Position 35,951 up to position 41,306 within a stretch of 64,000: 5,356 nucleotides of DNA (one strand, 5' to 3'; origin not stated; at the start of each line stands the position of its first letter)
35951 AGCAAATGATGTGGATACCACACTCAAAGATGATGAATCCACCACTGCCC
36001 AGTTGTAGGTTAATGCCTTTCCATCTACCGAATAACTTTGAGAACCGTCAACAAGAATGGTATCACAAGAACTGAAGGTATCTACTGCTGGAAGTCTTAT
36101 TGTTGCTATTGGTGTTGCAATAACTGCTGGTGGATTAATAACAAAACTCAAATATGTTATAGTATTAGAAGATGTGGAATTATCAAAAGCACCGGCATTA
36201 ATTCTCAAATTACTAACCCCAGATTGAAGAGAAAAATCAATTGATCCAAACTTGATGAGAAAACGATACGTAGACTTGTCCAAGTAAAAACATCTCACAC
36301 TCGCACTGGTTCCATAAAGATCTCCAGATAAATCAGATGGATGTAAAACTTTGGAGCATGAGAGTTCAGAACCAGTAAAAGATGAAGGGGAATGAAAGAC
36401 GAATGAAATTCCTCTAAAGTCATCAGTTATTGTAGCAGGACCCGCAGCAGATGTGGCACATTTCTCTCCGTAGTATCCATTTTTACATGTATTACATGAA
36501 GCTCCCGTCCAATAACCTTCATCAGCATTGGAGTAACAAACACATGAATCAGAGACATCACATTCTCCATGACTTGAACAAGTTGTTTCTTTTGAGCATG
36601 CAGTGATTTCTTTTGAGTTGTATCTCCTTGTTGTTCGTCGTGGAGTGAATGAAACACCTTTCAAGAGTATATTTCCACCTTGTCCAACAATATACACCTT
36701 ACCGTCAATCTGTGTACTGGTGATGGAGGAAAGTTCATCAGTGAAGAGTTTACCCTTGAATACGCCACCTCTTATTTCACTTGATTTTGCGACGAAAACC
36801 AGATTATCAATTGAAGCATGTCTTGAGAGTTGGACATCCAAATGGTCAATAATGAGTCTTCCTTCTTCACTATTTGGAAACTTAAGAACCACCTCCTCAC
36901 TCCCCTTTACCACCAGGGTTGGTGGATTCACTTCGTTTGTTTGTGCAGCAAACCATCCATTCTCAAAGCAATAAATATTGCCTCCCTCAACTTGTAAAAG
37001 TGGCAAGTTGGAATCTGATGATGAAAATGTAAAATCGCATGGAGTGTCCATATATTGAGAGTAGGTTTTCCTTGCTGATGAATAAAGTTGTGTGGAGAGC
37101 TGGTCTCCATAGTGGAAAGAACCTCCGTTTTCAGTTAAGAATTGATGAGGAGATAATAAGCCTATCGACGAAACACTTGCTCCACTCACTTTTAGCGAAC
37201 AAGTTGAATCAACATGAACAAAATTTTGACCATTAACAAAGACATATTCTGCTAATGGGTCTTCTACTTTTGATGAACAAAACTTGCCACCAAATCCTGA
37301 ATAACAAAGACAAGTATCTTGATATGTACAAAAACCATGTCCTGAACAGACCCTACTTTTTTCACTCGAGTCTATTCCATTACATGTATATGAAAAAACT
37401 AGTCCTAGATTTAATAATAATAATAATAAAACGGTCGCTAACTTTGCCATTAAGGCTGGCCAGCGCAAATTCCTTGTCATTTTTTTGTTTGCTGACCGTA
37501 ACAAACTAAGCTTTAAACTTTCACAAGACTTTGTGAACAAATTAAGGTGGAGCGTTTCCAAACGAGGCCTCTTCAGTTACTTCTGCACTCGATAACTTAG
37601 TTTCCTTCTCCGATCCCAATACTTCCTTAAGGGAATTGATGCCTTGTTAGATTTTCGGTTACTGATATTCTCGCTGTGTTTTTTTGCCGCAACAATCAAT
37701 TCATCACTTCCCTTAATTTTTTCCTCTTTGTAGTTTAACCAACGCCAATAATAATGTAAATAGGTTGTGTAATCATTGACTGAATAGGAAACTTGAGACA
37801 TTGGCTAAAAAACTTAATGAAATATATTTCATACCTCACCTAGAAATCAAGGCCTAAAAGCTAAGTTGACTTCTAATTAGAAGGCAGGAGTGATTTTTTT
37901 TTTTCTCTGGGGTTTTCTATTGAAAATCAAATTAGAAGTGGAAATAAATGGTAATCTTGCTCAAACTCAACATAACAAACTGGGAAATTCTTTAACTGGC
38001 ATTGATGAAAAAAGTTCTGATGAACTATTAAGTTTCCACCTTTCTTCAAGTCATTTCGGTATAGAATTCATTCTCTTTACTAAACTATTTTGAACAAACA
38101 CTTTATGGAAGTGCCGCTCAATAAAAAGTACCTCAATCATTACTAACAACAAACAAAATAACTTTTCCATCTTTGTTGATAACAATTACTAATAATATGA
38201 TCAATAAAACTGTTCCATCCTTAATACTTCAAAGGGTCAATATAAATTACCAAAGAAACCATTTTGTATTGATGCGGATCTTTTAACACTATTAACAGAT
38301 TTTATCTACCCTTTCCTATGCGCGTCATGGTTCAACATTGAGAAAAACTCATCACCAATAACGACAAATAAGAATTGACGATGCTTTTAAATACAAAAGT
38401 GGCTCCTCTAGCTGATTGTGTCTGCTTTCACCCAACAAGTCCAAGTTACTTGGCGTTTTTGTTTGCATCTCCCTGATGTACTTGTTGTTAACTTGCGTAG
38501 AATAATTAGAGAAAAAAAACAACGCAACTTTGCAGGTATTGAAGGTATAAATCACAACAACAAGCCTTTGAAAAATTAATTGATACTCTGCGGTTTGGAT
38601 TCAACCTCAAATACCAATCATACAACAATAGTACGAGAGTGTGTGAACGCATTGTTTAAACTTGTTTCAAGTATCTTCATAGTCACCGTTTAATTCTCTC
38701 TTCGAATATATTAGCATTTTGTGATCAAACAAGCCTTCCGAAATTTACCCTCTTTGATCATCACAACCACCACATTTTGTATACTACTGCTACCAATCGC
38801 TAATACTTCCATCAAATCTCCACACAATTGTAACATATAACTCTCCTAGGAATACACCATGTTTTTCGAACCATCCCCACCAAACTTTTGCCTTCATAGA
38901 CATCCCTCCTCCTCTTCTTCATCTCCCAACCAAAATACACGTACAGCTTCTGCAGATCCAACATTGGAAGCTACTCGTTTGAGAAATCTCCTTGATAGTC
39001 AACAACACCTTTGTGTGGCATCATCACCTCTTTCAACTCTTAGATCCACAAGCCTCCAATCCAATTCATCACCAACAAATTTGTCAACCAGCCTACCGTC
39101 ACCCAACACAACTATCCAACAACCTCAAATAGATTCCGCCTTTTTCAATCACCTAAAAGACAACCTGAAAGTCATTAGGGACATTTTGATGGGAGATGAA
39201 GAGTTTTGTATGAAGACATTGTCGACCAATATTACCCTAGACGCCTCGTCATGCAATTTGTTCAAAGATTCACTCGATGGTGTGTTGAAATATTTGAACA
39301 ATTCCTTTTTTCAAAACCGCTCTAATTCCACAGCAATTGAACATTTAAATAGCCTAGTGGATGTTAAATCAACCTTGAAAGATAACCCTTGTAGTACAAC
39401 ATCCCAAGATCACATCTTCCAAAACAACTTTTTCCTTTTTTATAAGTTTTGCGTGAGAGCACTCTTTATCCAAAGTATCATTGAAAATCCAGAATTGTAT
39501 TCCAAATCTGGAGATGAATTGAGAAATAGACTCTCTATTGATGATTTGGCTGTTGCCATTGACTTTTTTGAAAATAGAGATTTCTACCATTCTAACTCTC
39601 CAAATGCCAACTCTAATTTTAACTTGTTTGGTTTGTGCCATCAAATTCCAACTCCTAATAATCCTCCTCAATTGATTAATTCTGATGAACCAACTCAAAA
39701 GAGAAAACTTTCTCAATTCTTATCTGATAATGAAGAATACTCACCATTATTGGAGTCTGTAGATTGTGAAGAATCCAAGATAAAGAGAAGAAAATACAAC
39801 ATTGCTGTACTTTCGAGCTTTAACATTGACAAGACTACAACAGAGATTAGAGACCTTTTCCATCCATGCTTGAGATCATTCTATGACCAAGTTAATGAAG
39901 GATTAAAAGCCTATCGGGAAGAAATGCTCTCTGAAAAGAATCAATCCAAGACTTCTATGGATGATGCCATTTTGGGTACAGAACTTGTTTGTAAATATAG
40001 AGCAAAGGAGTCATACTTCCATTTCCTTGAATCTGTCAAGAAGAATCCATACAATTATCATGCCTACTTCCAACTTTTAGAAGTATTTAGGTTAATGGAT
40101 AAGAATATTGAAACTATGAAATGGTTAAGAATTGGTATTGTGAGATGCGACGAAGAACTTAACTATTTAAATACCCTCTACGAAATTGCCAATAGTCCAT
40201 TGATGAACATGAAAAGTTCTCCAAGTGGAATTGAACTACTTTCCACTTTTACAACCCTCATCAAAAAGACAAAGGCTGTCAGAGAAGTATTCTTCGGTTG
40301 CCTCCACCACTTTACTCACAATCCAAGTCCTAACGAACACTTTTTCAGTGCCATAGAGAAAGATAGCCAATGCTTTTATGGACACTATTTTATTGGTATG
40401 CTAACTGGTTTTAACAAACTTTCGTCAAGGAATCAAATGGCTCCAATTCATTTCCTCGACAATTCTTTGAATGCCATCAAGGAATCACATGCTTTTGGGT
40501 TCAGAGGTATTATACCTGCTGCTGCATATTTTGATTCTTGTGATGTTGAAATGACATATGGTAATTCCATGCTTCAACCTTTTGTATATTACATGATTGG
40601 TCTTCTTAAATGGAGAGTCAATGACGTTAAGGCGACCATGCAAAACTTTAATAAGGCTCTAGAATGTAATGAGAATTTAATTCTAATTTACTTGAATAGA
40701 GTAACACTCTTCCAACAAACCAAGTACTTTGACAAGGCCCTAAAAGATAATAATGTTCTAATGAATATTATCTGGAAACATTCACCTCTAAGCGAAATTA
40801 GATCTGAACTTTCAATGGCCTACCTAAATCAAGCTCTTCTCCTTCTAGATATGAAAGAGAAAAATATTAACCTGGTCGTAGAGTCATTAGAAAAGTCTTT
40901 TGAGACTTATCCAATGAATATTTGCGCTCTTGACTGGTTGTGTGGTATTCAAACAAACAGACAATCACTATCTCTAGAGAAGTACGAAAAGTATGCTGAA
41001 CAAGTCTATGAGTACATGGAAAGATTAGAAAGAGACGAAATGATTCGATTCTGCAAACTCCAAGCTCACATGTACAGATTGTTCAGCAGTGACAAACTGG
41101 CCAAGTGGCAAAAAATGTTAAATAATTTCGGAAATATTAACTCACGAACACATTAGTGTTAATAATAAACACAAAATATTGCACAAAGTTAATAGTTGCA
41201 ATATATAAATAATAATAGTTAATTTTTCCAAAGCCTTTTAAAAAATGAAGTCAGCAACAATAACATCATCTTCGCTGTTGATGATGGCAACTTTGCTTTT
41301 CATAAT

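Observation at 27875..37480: Giant single-exon receptor combining EGF, REJ/PKD-like and GPS modules with one TM, an architecture not matching known GPS families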

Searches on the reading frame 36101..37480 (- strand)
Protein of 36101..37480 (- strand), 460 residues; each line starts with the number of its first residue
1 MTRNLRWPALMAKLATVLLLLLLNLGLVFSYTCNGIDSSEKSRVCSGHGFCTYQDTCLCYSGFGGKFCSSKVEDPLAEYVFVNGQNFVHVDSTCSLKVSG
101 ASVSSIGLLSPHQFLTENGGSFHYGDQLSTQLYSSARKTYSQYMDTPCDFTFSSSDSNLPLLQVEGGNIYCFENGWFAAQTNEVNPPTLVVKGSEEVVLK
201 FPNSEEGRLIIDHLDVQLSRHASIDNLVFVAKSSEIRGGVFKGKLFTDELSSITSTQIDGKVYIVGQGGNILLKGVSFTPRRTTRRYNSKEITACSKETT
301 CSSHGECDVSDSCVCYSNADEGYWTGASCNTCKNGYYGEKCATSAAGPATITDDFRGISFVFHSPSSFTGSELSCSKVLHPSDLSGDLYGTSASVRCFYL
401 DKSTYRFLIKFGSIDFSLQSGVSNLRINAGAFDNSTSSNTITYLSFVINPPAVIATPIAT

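Call 32: search_protein_families(library=pfam, proteins=[window:36101-37480:-], max_evalue=5)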
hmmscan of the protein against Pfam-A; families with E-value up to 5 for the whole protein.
window:36101-37480:- (460 aa): 5 families
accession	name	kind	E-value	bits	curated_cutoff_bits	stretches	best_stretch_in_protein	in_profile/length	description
PF23106.1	EGF_Teneurin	-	3.7e-07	30.5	24.3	2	45-69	5-28/30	Teneurin-like EGF domain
PF07974.19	EGF_2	-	0.00015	22.4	22.1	2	43-68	6-32/32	EGF-like domain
PF00008.33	EGF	-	0.033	14.9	21.5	1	45-66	6-31/32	EGF-like domain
PF11090.14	Phage_T7_Gp13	-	0.2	12.5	25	1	207-249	42-84/86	Bacteriophage T7, probable scaffold protein Gp13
PF25820.1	DUF7949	-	3.5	8.4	27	1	45-72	7-35/35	Domain of unknown function (DUF7949)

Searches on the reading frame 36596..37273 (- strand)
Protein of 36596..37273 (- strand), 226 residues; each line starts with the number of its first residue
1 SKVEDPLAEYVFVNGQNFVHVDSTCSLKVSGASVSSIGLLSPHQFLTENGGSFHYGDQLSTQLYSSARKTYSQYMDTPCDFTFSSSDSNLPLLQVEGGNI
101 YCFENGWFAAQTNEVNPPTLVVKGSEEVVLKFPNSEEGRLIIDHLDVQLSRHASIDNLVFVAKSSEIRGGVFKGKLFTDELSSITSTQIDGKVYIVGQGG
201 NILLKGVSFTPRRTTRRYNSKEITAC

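Call 74: search_solved_structures(query=A3, max_evalue=10, show_alignments=1)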
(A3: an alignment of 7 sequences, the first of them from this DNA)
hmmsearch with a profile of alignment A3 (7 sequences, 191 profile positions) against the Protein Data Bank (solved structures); distinct sequences matched with E-value up to 10: 14.
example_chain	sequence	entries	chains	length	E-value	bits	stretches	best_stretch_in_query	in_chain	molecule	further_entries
6bg8_A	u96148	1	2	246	4.7e-09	39.2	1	70-177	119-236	Ig domain protein, group 2 domain protein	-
5uyt_A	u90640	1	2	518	6.9e-09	38.6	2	10-168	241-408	Ice-binding protein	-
6eio_A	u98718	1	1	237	2.6e-07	33.5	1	32-177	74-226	Antifreeze protein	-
6a8k_A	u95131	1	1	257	7.2e-07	32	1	61-174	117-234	Ice binding protein 1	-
3wp9_A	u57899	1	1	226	1.5e-06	31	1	59-176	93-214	Ice-binding protein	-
9lhn_A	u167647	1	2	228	2.1e-06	30.5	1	66-160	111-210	DUF3494 domain-containing protein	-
9lhr_A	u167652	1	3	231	2.9e-06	30.1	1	72-168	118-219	DUF3494 domain-containing protein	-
9li0_A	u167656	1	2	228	4.3e-06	29.5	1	66-160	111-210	DUF3494 domain-containing protein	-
7bwx_A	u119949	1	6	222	1e-05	28.2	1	31-182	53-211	Ice-binding protein isoform1a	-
7bwy_A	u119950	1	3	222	2.2e-05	27.2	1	31-182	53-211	Ice-binding protein isoform1a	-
7dc5_A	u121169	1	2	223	0.018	17.7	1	80-172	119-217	Antifreeze protein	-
7ddb_A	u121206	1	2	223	0.018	17.7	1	80-172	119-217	Antifreeze protein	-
3vn3_A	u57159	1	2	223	0.025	17.2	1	80-167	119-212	Antifreeze protein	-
5b5h_A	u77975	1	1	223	0.14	14.8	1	102-166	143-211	Antifreeze protein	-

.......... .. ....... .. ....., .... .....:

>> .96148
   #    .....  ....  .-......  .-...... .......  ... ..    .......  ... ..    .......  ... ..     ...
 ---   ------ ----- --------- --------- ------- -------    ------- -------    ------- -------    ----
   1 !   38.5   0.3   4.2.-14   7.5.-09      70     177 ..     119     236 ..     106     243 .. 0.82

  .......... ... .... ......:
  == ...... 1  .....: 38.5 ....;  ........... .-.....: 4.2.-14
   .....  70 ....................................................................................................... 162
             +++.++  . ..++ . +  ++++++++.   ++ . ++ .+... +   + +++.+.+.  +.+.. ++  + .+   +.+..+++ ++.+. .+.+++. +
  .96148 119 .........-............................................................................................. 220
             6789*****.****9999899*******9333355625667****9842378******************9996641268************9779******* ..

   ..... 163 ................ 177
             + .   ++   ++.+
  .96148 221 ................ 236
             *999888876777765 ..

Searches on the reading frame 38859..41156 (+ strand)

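Call 8: search_protein_families(library=pfam, proteins=[window:38859-41156:+], max_evalue=0.001)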
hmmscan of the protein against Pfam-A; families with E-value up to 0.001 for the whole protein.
window:38859-41156:+ (765 aa): 1 family
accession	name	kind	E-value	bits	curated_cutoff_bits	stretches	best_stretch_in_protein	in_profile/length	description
PF25064.1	ARM_TT21_5th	-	5.4e-05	23.9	27.8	0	379-423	14-58/117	TT21 fifth ARM repeats domain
